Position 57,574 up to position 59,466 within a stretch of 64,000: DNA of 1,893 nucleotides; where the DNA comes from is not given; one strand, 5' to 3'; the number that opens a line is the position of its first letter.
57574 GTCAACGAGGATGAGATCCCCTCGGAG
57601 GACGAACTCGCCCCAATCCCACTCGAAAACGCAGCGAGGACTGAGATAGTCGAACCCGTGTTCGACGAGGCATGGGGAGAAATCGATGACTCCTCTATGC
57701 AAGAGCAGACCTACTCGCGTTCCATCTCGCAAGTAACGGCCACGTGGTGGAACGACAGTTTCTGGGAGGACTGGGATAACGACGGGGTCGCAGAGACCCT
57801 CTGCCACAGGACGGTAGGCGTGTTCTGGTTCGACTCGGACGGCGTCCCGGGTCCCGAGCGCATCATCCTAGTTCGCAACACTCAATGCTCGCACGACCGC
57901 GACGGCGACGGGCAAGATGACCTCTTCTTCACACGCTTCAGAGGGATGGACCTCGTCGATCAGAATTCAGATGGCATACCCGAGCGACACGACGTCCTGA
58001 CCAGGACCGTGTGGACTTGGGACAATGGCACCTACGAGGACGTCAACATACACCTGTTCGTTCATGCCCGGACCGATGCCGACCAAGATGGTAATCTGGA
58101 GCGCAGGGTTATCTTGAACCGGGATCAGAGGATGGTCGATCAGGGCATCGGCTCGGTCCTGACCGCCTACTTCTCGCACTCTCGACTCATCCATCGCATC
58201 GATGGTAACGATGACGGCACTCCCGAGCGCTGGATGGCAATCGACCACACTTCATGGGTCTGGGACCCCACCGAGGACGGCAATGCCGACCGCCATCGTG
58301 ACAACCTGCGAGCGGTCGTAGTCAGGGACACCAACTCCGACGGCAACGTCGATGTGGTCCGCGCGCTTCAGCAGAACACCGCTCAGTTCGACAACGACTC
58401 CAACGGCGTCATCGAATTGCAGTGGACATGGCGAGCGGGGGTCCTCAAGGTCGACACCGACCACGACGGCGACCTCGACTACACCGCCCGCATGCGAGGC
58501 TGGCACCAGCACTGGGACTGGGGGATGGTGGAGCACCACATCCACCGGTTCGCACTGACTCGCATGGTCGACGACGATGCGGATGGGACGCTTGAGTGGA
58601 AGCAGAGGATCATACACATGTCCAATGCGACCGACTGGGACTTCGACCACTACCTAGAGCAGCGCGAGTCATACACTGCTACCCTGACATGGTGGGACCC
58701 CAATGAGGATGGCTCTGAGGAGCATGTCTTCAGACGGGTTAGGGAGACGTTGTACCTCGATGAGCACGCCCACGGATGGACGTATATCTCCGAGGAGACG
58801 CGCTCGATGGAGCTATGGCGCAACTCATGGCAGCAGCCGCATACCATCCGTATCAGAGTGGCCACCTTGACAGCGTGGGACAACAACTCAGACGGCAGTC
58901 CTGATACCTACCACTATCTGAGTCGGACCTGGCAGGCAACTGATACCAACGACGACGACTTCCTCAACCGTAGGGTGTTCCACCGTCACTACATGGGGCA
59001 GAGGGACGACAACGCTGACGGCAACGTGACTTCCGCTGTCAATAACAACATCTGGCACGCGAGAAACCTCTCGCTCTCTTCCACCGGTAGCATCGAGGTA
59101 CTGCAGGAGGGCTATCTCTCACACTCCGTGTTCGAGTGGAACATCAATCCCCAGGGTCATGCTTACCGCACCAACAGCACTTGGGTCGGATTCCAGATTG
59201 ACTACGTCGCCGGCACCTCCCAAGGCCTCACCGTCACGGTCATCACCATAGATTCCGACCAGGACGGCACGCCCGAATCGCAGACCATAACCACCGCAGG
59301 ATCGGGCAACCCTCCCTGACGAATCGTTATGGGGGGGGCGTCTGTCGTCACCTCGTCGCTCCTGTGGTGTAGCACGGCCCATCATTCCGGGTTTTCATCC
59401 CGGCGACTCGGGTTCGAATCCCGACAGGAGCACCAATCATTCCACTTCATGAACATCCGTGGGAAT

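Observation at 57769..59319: Hidden 21-residue periodic calcium-blade beta-meander domain of about 25 units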

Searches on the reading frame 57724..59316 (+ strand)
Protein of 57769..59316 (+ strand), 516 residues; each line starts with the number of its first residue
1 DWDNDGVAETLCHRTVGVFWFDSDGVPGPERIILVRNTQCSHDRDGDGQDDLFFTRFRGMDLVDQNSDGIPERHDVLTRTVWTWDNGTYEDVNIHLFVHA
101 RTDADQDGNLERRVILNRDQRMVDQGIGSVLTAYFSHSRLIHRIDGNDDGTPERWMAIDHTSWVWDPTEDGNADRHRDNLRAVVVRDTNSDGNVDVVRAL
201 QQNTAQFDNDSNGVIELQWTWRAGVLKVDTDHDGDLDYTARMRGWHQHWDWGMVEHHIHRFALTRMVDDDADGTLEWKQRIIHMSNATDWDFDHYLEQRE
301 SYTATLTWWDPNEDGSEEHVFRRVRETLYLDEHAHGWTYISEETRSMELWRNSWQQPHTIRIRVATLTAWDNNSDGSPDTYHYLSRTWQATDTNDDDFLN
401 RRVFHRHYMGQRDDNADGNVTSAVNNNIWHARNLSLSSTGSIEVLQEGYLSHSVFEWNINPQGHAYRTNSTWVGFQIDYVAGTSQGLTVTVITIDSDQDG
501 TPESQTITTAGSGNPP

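Call 3: search_protein_families(library=pfam, proteins=[window:57769-59316:+], max_evalue=10)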
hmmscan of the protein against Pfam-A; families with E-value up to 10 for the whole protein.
window:57769-59316:+ (516 aa): 1 family
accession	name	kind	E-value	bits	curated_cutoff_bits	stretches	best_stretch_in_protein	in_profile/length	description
PF13517.12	FG-GAP_3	-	7.8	7.6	26.9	0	187-237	1-58/61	FG-GAP-like repeat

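Call 4: search_protein_families(library=ncbifam, proteins=[window:57769-59316:+], max_evalue=10)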
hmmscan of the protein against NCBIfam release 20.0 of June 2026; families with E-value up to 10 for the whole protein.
window:57769-59316:+ (516 aa): 1 family
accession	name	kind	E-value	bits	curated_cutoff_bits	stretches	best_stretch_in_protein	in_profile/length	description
NF053806.1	lanmdlnLanM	equivalog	0.00021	21.4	135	1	186-237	33-91/132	lanmodulin LanM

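Call 5: search_solved_structures(query=window:57769-59316:+, max_evalue=10, show_alignments=3)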
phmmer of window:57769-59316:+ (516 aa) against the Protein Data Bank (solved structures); distinct sequences matched with E-value up to 10: 3.
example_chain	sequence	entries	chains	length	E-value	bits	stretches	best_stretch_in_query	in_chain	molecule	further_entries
8fns_A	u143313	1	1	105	0.62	12.1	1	186-238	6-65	EF-hand domain-containing protein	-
6mi5_X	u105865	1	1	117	0.65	12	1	185-238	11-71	Lanmodulin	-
3osx_A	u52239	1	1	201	0.65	12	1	42-129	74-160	60 kDa chaperonin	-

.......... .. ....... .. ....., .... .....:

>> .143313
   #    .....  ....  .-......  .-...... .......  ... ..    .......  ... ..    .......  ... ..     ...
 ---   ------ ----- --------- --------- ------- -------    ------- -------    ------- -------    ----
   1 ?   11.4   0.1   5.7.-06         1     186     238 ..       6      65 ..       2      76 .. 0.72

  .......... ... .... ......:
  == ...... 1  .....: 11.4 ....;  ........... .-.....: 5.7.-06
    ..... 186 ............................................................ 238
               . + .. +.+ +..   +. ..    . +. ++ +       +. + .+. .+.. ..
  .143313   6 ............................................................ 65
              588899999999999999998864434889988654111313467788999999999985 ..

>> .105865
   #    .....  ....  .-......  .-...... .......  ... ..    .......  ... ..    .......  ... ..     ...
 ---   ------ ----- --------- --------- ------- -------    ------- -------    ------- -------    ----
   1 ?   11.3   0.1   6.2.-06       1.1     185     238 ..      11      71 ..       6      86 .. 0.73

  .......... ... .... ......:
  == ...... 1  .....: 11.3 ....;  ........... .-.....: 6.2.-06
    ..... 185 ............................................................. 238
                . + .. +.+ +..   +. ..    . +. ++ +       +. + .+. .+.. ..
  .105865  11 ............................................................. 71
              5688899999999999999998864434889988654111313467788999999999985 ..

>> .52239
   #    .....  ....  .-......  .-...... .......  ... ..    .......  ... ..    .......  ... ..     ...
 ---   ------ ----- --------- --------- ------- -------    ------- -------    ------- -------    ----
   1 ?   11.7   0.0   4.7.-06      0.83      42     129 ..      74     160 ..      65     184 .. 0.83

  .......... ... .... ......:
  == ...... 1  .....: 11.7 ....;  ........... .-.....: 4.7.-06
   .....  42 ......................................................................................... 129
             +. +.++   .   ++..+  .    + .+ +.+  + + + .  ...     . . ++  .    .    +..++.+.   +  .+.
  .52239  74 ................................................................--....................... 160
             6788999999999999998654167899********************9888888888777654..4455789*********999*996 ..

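Call 8: find_homologous_proteins(query=window:57769-59316:+, max_evalue=0.001)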
Query window:57769-59316:+ (516 aa): 4 proteins with E <= 0.001 among 6624 candidates.
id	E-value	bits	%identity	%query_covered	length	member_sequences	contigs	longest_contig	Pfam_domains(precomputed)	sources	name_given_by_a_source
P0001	0.0e+0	1038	85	100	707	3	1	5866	-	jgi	jgi:hypothetical protein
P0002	2.0e-153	530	78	56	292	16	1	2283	-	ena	-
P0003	3.8e-57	213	34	98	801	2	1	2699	PF00801.27,PF18911.7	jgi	jgi:hypothetical protein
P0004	5.9e-4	37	22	78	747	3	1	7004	-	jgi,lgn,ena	-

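Call 23: predict_structure(alignment_id=A2)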
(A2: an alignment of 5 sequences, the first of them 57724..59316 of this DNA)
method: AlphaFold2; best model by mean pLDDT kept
length: 531 residues; sequences in the alignment: 5
mean_pLDDT: 49.8   pTM: 0.45
mean pLDDT of the five models: 49.8, 47.4, 46.5, 43.1, 42.4
residues with pLDDT >= 90: 0; 70-90: 45; 50-70: 236; < 50: 250
segments of 3 or more residues with pLDDT < 50: 63-65, 98-158, 176-190, 224-242, 251-275, 406-425, 433-531
pLDDT, mean of each block of 10 residues (from residue 1): 55 67 66 66 65 64 53 66 70 53 27 34 38 27 31 46 55 50 44 56 62 53 46 41 55 35 31 53 71 63 52 60 69 67 66 67 64 59 69 60 49 39 52 45 37 29 30 28 33 28 27 40 29 36
secondary structure, 60 per line:
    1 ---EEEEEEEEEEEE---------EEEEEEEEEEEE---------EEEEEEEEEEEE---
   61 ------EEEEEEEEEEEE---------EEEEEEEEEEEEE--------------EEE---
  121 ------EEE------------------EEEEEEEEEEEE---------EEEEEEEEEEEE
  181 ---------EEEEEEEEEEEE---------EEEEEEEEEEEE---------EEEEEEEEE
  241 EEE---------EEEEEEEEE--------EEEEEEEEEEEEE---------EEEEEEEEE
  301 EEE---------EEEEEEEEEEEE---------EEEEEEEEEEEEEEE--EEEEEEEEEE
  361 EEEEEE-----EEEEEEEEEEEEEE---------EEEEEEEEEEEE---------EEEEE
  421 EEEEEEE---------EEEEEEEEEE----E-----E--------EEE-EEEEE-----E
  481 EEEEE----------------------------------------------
elements in order: E4-15 E25-36 E46-57 E67-78 E88-100 E115-117 E127-129 E148-159 E169-180 E190-201 E211-222 E232-243 E253-261 E270-282 E292-303 E313-324 E334-348 E351-366 E372-385 E395-406 E416-427 E437-446 E466-468 E470-474 E480-485

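Call 25: search_protein_representatives(alignment_id=A2)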
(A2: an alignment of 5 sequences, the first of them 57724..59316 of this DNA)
Query: 5 sequences, 528 profile positions. Proteins with E-value up to 0.001 (for the whole library): 258; up to 1e-10: 59; up to 1e-30: 16. The best 150 are listed.
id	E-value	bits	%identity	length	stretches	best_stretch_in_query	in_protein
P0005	6.5e-151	520.3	-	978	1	1-522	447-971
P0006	4.3e-118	412.0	-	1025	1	16-522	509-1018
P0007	1.2e-109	384.1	-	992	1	10-519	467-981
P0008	2.5e-109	383.0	-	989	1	3-524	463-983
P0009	4.9e-108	378.8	-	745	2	23-528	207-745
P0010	1.8e-103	363.7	-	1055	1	6-519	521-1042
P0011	1.5e-94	334.3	-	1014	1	13-523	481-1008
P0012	1.6e-88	314.3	-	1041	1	6-522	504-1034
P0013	1.8e-76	274.6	-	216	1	229-399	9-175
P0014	6.7e-74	266.1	-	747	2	19-527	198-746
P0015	1.7e-68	248.3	-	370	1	157-525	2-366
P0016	4.7e-48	180.8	-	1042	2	37-522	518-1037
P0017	5.0e-42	160.9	-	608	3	16-234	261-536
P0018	2.9e-39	151.8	-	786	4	35-254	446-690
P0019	4.7e-34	134.6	-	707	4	55-280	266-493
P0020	1.2e-32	130.0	-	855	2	14-207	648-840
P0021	1.7e-27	113.0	-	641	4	23-253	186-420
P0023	9.4e-27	110.5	-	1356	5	102-344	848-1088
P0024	5.9e-25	104.6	-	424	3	114-268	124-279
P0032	8.1e-21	91.0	-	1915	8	115-260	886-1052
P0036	1.9e-19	86.4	-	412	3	110-253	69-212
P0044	9.0e-16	74.3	-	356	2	16-237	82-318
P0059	2.0e-11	60.0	-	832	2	14-252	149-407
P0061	5.2e-11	58.6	-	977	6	158-255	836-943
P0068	5.0e-10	55.4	-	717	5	111-252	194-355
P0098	3.9e-07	45.8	-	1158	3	16-252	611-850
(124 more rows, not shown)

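Call 28: fold_search(model_id=the predicted structure, library=pdb)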
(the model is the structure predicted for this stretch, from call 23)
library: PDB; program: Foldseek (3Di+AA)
matches with E <= 10: 558; with E <= 0.001: 0
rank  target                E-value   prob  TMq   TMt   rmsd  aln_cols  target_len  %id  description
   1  8ae1_A                1.5e-03  0.92  0.19  0.12  28.3       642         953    7  Structure of trimeric SlpA outer membrane protein (released 2022-11-30)
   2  8qjd_B                3.1e-03  0.14  0.09  0.06  30.1       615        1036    9  T6SS-linked Rhs repeat protein - Salmonella bongori Rhs-core domain (released 2024-09-25)
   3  6ehf                  5.1e-03  0.54  0.14  0.19  22.9       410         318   10  OmpT (in-vitro folded), an outer membrane protein Vibrio cholerae (trimer form) (released 2018-04-25)
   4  4a0b_A                6.4e-03  0.12  0.10  0.06  32.8       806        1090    8  Structure of hsDDB1-drDDB2 bound to a 16 bp CPD-duplex (pyrimidine at D-1 position) at 3.8 A resolution (CPD 4) (released 2011-11-30)
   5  8agd_A                7.0e-03  0.77  0.19  0.11  29.5       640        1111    8  Full SDBC and SOD assembly (released 2023-04-12)
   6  9a32_MODEL_1_A        7.7e-03  0.51  0.14  0.18  23.1       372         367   10  Model of E. coli OmpC by in-cell photo-crosslinking MS and deep learning (released 2023-02-24)
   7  5ixm_C                9.3e-03  0.25  0.14  0.13  30.3       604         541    7  The LPS Transporter LptDE from Yersinia pestis, core complex (released 2016-05-18)
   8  3ei1_A                1.0e-02  0.11  0.10  0.06  32.1       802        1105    7  Structure of hsDDB1-drDDB2 bound to a 14 bp 6-4 photoproduct containing DNA-duplex (released 2009-01-20)
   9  3ei2_A                1.0e-02  0.09  0.08  0.05  31.7       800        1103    8  Structure of hsDDB1-drDDB2 bound to a 16 bp abasic site containing DNA-duplex (released 2009-01-20)
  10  6ehe                  1.1e-02  0.44  0.13  0.20  22.7       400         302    9  OmpTdeltaL8 (loop L8 deletion mutant of OmpT), an outer membrane protein of Vibrio cholerae (released 2018-04-25)
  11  5ixm_A                1.1e-02  0.44  0.16  0.15  26.4       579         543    8  The LPS Transporter LptDE from Yersinia pestis, core complex (released 2016-05-18)
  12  8h1s_A                1.2e-02  0.21  0.12  0.09  28.8       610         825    8  Crystal structure of apo-LptDE complex (released 2023-10-11)
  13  5oyk                  1.4e-02  0.41  0.13  0.19  22.9       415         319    8  Outer-membrane expressed OmpT of Vibrio cholerae (released 2018-04-25)
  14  3efm                  1.5e-02  0.47  0.17  0.16  28.2       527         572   10  Structure of the alcaligin outer membrane recepteur FauA from Bordetella pertussis (released 2009-03-31)
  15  5fp2_A                1.6e-02  0.41  0.15  0.15  26.5       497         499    8  Crystal structure of the siderophore receptor PirA from Pseudomonas aeruginosa (released 2015-12-09)
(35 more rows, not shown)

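Call 29: search_protein_families(library=pfam, proteins=[P0016, P0017, P0018, P0019, P0020, P0021, P0023, P0009, P0005], max_evalue=1)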
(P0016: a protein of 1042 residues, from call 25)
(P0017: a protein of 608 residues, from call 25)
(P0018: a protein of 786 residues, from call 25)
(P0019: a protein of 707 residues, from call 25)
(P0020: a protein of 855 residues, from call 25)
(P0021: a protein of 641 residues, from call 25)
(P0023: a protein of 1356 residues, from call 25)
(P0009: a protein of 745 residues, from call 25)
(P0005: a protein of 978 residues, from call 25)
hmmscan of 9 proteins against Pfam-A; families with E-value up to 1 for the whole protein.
P0016 (1042 aa): 15 families
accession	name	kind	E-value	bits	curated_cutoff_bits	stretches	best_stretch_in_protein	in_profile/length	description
PF13620.12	CarboxypepD_reg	-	9.5e-14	52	32.3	2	50-108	4-60/82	Carboxypeptidase regulatory-like domain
PF17789.7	MG4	-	4.1e-10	40.2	24.7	2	236-304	11-80/95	Macroglobulin domain MG4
PF13715.12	CarbopepD_reg_2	-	7.8e-10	39.1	32.2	3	157-221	13-71/88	CarboxypepD_reg-like domain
PF02369.22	Big_1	-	2.2e-09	37.7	34.9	1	52-91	25-68/93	Bacterial Ig-like domain (group 1)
PF17802.7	SpaA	-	2.3e-09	37.7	23.1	1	53-100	8-56/91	Prealbumin-like fold domain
PF19077.6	Big_13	-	3.6e-07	31.1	27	1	161-204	41-85/102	Bacterial Ig-like domain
PF09134.16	Invasin_D3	-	5.4e-06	27.3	33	0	52-90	28-68/98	Invasin, domain 3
PF11974.14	bMG3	-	6.4e-06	26.5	34.9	0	255-285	28-59/103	Bacterial alpha-2-macroglobulin MG3 domain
PF24025.1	Ig_DR_A0283-like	-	0.00098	19.9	27.1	1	52-122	13-80/102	DR_A0283-like, Ig-like domain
PF14524.12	Wzt_C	-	0.0019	18.7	30.4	0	172-226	75-130/143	Wzt C-terminal domain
PF09430.16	EMC7_beta-sandw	-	0.011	16.3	26.6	0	58-117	5-60/122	ER membrane protein complex subunit 7, beta-sandwich domain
PF20615.3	DUF6802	-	0.019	15.4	27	0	743-796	8-63/102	Family of unknown function (DUF6802)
PF03785.20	Peptidase_C25_C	-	0.021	15.1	25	0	60-89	25-53/79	Peptidase family C25, C terminal ig-like domain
PF08308.17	PEGA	-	0.047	14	20.8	0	193-223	34-63/71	PEGA domain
PF10577.15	FAM171A1-2-B_N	-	0.26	10.9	31.2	0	55-93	11-49/254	FAM171A1/A2/B, N-terminal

P0017 (608 aa): 1 family
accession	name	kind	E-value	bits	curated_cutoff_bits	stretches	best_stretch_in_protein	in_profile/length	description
PF13517.12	FG-GAP_3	-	8.7e-05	23.5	26.9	2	282-342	1-60/61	FG-GAP-like repeat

P0018 (786 aa): 0 families

P0019 (707 aa): 3 families
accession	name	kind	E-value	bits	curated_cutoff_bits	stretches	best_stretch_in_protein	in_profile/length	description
PF01839.29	FG-GAP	-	1.9e-05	24.8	22.1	0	433-447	6-20/37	FG-GAP repeat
PF13517.12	FG-GAP_3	-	5.9e-05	24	26.9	0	176-196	40-60/61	FG-GAP-like repeat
PF10149.14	TM231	-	0.45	10.1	23.2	0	672-701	93-123/301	Transmembrane protein 231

P0020 (855 aa): 13 families
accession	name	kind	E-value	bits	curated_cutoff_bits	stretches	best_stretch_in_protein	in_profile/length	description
PF19077.6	Big_13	-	0.00033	21.5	27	1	112-157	51-100/102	Bacterial Ig-like domain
PF22433.2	MtxA_IG-like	-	0.00061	20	26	1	124-146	47-69/83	Magnetotaxis protein MtxA, Immunoglobulin-like domain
PF07495.19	Y_Y_Y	-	0.0026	18.1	26.6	0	124-157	29-64/65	Y_Y_Y domain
PF22352.2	K319L-like_PKD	-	0.0038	17.7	27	1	106-150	34-77/84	K319L-like, PKD domain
PF17957.7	Big_7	-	0.0048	17.9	24.1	0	165-204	1-40/70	Bacterial Ig domain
PF24421.1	Ig_J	-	0.018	15.5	29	1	104-160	44-104/104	Tip attachment protein J, Ig-like domain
PF25788.1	Ig_Rha78A_N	-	0.019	15.7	27.4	0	312-347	65-102/105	Rha78A-like, N-terminal immunoglobulin domain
PF16656.11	Pur_ac_phosph_N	-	0.033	15.2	30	1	304-345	54-92/93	Purple acid Phosphatase, N-terminal domain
PF13620.12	CarboxypepD_reg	-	0.036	14.8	32.3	1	121-150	36-64/82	Carboxypeptidase regulatory-like domain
PF17963.7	Big_9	-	0.046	15.1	23.6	1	186-246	25-84/89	Bacterial Ig domain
PF17892.7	Cadherin_5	-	0.1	12.8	26.5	1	184-252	29-97/98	Cadherin-like domain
PF00041.27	fn3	-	0.21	12.2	25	1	277-339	17-78/84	Fibronectin type III domain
PF06701.19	MIB_HERC2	-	0.63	10.4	33.5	0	810-832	9-30/66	Mib_herc2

P0021 (641 aa): 0 families

P0023 (1356 aa): 5 families
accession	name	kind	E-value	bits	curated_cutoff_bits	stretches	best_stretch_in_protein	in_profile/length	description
PF05345.18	He_PIG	-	1.6e-30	105.8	24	4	59-133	10-96/96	Putative Ig domain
PF17963.7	Big_9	-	8e-13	49.5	23.6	4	46-129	1-87/89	Bacterial Ig domain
PF07495.19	Y_Y_Y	-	2.7e-05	24.4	26.6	0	190-223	26-60/65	Y_Y_Y domain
PF00801.26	PKD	-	0.013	15.9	23.5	0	70-126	17-74/80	PKD domain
PF15780.11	ASH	-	0.024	15.2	27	0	193-213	71-91/98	Abnormal spindle-like microcephaly-assoc'd, ASPM-SPD-2-Hydin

P0009 (745 aa): 0 families

P0005 (978 aa): 5 families
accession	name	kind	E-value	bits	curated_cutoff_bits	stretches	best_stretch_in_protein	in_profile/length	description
PF18911.6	PKD_4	-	1.5e-10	41.4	27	2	139-190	29-78/85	PKD domain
PF00801.26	PKD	-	2.1e-08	34.4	23.5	2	220-275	14-68/80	PKD domain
PF13750.12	Big_3_3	-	0.0024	18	27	1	171-251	15-95/157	Bacterial Ig-like domain (group 3)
PF05345.18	He_PIG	-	0.024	15.5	24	1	156-196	56-96/96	Putative Ig domain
PF16403.11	Bact_surface_Ig-like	-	0.11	13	27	0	167-195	43-71/71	Bacterial surface protein, Ig-like domain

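Call 36: find_homologous_proteins(query=A3, max_evalue=1e-10)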
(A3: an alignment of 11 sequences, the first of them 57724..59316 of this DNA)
Query A3 (11 sequences) (531 aa, profile of the alignment): 6 proteins with E <= 1e-10 among 6159 candidates.
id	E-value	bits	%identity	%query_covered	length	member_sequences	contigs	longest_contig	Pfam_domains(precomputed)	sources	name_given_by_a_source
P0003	3.4e-185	635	35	98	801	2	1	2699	PF00801.27,PF18911.7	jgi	jgi:hypothetical protein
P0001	4.6e-177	608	85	100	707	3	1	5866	-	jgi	jgi:hypothetical protein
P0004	7.4e-99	350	22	76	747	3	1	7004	-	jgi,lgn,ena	-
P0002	8.1e-80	287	78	55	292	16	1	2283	-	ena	-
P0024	3.5e-34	136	24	57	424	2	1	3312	-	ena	-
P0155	8.8e-21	92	25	35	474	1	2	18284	PF00801.27,PF18911.7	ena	-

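Call 40: find_related_loci(query=A2, collection=genome_contigs, flank=6000)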
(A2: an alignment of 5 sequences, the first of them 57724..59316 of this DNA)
Query A2 (531 aa) in genome_contigs; peptide patterns used: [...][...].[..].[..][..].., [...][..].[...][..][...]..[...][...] (x = any residue, [..] = any of these).
599 stretches matched a pattern (row limit reached: there are more); 19 encode a relative of the query (tblastn E <= 1e-3); 18 distinct loci.
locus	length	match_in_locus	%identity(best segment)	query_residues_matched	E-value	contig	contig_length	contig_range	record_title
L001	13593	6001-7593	97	1-531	0e+0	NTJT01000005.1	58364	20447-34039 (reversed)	MAG: Marine Group II euryarchaeote MED-G34 EUII-MED-G34-C5, whole genome shotgun sequence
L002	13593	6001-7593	97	1-531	0e+0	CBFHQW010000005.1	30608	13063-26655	MAG: Candidatus Thalassarchaeum sp. isolate AGTU_8_bin_52_permissive genome assembly, contig: AGTU_8_bin_52_permissive_c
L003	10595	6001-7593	90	1-531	0e+0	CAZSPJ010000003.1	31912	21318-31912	MAG TPA_asm: uncultured Candidatus Poseidoniales archaeon isolate binchicken_co267_197 genome assembly, contig: NODE_588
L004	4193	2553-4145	86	1-531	0e+0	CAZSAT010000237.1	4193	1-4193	MAG TPA_asm: uncultured Enterobacterales bacterium isolate binchicken_co46_602 genome assembly, contig: NODE_46078_lengt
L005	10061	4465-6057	87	1-531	0e+0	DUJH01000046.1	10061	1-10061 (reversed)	TPA_asm: Candidatus Thalassarchaeaceae archaeon isolate UBA8684 contig_10430, whole genome shotgun sequence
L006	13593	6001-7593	86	1-531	0e+0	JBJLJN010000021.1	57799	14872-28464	MAG: Candidatus Thalassarchaeum sp. isolate LRMED-030 Thalassarchaeum-LRMED-030-C562, whole genome shotgun sequence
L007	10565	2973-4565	85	1-531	0e+0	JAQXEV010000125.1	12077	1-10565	MAG: Candidatus Thalassarchaeaceae archaeon isolate cluster2-bin.113 k141_940894, whole genome shotgun sequence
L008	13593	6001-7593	85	1-531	0e+0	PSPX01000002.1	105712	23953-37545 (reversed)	MAG: Methanobacteriota archaeon isolate Guaymas_22 scaffold_350, whole genome shotgun sequence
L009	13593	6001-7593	85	1-531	0e+0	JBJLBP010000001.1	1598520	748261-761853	MAG: Candidatus Thalassarchaeaceae archaeon isolate LRMED-022 MGIIb-O1-LRMED-022-C1, whole genome shotgun sequence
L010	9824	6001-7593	85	1-531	0e+0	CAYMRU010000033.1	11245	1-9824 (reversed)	MAG TPA_asm: uncultured Candidatus Poseidoniales archaeon isolate SRP077602_co11_569 genome assembly, contig: NODE_6703_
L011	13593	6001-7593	84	1-531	0e+0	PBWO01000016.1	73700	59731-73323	MAG: Methanobacteriota archaeon isolate RS814 12021, whole genome shotgun sequence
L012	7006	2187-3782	84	1-531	0e+0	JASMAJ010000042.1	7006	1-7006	MAG: Candidatus Thalassarchaeaceae archaeon isolate ETNP2_MAG_92 NODE_42_length_7006_cov_3.427912, whole genome shotgun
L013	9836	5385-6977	85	1-531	0e+0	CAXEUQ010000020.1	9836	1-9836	MAG TPA_asm: uncultured Candidatus Poseidoniales archaeon isolate ERR599032_concoct_73 genome assembly, contig: ERZ84053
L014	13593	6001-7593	84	1-531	0e+0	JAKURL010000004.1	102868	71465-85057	MAG: Candidatus Thalassarchaeum sp. isolate ALOHA_A2.5_54 A2.5-MGIIb-O1-3_4, whole genome shotgun sequence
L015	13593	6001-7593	81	1-531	0e+0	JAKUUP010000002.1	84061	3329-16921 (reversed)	MAG: Candidatus Thalassarchaeum betae isolate ALOHA_A2.5_136 A2.5-Thalassarchaeum-6_2, whole genome shotgun sequence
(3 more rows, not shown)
